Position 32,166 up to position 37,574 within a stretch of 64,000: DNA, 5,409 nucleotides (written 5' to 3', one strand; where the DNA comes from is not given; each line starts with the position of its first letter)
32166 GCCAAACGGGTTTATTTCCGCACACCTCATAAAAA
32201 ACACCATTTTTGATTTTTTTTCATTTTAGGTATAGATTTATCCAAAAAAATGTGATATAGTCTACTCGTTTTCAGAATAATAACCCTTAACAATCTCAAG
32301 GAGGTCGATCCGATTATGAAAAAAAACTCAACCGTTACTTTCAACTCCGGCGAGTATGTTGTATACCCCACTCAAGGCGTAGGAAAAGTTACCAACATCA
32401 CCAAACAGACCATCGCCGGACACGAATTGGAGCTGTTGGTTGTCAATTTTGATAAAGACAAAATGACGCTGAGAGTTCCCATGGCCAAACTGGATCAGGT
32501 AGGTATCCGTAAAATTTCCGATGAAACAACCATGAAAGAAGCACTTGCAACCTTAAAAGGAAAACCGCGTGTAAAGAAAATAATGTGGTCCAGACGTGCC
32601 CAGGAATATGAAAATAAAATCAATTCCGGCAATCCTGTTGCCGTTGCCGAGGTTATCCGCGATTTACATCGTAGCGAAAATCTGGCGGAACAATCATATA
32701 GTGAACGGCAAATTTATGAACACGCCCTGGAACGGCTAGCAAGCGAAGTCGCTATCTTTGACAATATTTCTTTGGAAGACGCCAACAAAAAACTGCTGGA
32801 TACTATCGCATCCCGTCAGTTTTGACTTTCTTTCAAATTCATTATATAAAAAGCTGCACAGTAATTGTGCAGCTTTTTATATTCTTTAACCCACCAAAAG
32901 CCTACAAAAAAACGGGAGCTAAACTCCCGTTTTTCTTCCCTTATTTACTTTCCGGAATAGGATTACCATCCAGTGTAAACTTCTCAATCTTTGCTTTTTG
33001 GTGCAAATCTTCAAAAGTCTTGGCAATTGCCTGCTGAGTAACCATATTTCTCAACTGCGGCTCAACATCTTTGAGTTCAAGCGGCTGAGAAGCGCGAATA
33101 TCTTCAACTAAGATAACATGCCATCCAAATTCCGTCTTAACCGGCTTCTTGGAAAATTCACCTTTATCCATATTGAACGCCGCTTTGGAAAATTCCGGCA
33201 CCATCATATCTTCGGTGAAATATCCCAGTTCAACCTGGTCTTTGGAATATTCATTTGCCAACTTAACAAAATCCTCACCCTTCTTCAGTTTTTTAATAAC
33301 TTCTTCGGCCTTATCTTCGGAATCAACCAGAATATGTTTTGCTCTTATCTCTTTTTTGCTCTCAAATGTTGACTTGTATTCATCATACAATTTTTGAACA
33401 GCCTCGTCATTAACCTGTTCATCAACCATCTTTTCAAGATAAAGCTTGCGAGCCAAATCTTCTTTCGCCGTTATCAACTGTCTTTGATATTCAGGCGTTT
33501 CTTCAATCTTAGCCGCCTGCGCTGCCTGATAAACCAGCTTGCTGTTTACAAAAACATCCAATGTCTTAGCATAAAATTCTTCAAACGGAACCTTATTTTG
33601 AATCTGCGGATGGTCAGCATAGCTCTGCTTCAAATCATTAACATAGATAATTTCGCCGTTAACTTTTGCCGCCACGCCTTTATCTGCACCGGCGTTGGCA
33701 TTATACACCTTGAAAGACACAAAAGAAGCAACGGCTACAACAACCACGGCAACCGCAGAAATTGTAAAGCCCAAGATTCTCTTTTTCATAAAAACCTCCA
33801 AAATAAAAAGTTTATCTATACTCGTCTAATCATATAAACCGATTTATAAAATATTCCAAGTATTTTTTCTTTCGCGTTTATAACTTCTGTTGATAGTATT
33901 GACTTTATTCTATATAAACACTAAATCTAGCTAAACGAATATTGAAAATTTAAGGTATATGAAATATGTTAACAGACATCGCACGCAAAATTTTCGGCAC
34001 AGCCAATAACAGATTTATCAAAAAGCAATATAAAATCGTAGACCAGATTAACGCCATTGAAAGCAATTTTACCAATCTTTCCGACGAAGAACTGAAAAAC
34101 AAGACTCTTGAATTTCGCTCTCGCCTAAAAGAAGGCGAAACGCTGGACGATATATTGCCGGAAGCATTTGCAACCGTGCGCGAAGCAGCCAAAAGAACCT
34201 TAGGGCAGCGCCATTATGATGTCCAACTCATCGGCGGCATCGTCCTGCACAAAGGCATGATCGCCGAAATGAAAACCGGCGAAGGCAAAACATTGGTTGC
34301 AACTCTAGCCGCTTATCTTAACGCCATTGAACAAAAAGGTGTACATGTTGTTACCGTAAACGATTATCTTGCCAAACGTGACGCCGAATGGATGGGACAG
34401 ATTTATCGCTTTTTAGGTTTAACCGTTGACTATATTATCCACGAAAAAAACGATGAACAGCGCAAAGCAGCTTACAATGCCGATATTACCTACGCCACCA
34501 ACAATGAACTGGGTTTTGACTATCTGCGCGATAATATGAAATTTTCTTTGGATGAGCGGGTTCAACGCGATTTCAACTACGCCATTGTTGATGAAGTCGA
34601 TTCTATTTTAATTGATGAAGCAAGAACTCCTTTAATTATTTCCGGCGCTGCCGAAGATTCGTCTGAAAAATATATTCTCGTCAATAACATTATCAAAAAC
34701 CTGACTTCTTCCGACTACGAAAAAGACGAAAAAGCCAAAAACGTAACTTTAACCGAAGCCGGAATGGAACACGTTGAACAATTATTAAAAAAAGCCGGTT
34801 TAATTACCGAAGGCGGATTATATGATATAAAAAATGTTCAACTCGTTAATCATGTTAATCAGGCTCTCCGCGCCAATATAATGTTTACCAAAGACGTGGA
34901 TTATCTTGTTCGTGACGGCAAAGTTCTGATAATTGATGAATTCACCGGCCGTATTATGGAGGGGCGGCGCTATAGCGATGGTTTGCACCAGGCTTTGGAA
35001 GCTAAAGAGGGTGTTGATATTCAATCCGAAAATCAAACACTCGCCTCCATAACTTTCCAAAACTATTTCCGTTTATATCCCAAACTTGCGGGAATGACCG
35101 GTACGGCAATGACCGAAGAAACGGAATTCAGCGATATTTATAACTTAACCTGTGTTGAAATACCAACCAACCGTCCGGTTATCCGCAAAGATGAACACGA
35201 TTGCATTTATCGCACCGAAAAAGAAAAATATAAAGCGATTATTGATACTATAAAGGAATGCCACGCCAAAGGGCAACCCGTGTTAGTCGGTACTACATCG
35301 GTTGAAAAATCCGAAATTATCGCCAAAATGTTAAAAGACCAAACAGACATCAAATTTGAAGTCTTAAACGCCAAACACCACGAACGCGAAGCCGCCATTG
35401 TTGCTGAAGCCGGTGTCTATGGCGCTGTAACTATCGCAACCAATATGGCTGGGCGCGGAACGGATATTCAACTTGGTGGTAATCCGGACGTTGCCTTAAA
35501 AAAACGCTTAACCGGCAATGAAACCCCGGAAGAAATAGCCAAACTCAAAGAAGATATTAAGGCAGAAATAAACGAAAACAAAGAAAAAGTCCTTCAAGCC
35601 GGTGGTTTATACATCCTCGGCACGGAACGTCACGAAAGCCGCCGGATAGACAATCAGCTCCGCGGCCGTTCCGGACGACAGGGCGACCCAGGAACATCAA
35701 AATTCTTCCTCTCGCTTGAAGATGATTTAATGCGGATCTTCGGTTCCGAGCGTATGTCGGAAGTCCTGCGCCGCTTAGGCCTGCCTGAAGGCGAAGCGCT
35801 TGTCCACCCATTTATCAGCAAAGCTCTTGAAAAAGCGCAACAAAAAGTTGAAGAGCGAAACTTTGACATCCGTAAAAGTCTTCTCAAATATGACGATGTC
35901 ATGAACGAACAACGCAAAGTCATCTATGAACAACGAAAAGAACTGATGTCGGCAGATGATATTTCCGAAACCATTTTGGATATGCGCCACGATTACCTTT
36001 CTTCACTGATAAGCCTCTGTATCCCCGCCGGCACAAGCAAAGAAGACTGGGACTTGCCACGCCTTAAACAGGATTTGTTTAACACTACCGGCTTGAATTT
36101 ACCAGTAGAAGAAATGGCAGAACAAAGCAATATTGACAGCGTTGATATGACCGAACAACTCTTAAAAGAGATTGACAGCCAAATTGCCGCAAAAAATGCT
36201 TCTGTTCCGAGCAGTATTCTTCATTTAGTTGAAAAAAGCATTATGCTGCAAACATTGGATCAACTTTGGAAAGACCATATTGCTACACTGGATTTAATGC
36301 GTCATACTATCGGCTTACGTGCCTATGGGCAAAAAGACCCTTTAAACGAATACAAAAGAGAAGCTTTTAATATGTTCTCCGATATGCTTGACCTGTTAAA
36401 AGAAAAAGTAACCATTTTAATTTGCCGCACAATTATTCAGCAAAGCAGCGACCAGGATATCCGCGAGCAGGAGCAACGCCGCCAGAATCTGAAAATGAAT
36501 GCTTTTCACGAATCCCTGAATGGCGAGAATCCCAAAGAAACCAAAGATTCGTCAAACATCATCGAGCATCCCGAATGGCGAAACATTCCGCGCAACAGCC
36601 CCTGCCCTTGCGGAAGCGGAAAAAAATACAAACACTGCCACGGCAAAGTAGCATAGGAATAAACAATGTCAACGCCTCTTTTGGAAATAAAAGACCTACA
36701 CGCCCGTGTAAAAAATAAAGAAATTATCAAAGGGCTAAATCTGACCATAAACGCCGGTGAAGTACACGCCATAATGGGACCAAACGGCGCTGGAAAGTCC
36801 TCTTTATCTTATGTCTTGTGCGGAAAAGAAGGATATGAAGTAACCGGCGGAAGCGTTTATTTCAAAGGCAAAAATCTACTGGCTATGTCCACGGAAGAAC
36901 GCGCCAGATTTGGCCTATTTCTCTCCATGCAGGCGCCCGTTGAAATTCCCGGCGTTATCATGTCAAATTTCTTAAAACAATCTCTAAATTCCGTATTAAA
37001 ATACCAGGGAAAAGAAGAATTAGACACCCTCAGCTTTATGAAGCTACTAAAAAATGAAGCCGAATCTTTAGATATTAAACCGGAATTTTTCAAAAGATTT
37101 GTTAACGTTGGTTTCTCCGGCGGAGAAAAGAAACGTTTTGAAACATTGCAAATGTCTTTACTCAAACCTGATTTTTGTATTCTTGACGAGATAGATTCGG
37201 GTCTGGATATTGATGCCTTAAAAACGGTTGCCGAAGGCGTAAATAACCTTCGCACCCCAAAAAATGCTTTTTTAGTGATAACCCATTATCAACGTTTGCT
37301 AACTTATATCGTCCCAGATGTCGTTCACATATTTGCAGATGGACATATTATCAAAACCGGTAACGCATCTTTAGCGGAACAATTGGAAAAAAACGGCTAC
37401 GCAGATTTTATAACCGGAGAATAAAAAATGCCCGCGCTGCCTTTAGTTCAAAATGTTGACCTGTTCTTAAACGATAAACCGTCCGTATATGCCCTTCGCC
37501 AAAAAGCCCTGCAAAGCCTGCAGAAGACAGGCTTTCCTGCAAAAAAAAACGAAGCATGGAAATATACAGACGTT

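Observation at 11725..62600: Heavily over-represented, strand-polarised word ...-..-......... (uptake-signal-like or unknown protein-binding site)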

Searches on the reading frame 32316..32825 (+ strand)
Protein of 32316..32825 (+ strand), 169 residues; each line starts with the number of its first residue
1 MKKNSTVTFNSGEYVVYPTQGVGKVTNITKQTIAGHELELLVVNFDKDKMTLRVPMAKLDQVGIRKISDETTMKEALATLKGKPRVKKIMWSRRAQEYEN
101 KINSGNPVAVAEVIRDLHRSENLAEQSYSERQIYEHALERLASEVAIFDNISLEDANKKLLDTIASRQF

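Call 43: search_protein_families(library=pfam, proteins=[window:32316-32825:+], max_evalue=0.0001)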
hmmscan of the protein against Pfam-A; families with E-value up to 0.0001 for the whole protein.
window:32316-32825:+ (169 aa): 2 families
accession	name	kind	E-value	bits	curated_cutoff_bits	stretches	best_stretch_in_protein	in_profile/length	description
PF21095.3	CarD_C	-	3.5e-23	81.9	23.1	1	76-160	2-86/87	CarD, C-terminal domain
PF02559.22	CarD_TRCF_RID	-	7.9e-15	55.1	23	1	9-67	1-56/57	CarD-like/TRCF RID domain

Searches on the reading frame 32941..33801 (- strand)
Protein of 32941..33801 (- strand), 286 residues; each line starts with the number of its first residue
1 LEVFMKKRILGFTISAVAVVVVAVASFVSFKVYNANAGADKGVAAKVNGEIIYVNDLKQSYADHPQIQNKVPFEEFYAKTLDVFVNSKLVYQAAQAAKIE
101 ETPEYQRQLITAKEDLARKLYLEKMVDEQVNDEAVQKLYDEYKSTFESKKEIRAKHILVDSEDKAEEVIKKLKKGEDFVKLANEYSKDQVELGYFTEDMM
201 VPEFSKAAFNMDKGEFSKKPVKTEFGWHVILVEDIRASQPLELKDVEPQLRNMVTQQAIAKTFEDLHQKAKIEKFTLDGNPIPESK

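Call 43: search_protein_families(library=pfam, proteins=[window:32941-33801:-], max_evalue=0.0001)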
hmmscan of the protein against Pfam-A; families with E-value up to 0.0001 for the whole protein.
window:32941-33801:- (286 aa): 5 families
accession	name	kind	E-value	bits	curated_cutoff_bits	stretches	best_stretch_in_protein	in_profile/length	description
PF13616.12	Rotamase_3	-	4.7e-20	72.7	22.5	1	143-234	11-114/116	PPIC-type PPIASE domain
PF13145.12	Rotamase_2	-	1.2e-19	71.7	27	1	130-247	1-120/121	PPIC-type PPIASE domain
PF00639.27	Rotamase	-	3.5e-17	63.6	21.7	1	160-234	17-97/97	PPIC-type PPIASE domain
PF13624.11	SurA_N_3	-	9.3e-07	29.3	27.2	1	14-114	13-121/162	SurA-like N-terminal domain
PF13623.11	SurA_N_2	-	8.1e-06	26.2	28.5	1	16-129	12-135/145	SurA-like N-terminal domain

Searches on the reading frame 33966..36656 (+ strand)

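Call 43: search_protein_families(library=pfam, proteins=[window:33966-36656:+], max_evalue=0.0001)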
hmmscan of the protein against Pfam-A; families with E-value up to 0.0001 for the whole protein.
window:33966-36656:+ (896 aa): 6 families
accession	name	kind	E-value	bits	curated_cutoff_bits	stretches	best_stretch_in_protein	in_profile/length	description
PF07517.20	SecA_DEAD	-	3.6e-132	440.4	24.6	1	7-389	2-290/290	SecA DEAD-like domain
PF21090.3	P-loop_SecA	-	4.9e-96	320.7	27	1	404-609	1-205/205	SecA P-loop domain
PF07516.18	SecA_SW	-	5.3e-64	216.4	26.7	1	612-821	2-198/200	SecA Wing and Scaffold domain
PF01043.26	SecA_PP_bind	-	2e-39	135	23.5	1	232-345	2-110/110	SecA preprotein cross-linking domain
PF02810.21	SEC-C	-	3.1e-09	36.9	20.4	1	876-894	1-19/19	SEC-C motif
PF00270.35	DEAD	-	8.4e-09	35.8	26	1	95-217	14-132/167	DEAD/DEAH box helicase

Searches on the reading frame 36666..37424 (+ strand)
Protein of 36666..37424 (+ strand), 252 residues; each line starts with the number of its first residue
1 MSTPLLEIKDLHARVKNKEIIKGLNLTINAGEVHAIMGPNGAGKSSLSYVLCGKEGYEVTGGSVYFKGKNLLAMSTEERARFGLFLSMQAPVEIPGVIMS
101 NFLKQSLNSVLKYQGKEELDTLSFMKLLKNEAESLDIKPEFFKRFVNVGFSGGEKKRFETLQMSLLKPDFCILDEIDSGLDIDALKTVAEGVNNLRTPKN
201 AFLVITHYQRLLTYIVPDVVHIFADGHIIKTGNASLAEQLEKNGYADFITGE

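Call 43: search_protein_families(library=pfam, proteins=[window:36666-37424:+], max_evalue=0.0001)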
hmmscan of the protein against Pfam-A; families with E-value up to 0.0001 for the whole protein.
window:36666-37424:+ (252 aa): 3 families
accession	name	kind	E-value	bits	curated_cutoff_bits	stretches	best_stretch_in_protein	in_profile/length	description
PF00005.33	ABC_tran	-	1.3e-17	65.1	25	1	22-175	2-134/137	ABC transporter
PF02463.25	SMC_N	-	8.2e-09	35.6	40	0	150-214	137-204/220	RecF/RecN/SMC N terminal domain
PF13304.12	AAA_21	-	1.3e-05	25.8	27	0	166-207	257-298/304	AAA domain, putative AbiEii toxin, Type IV TA system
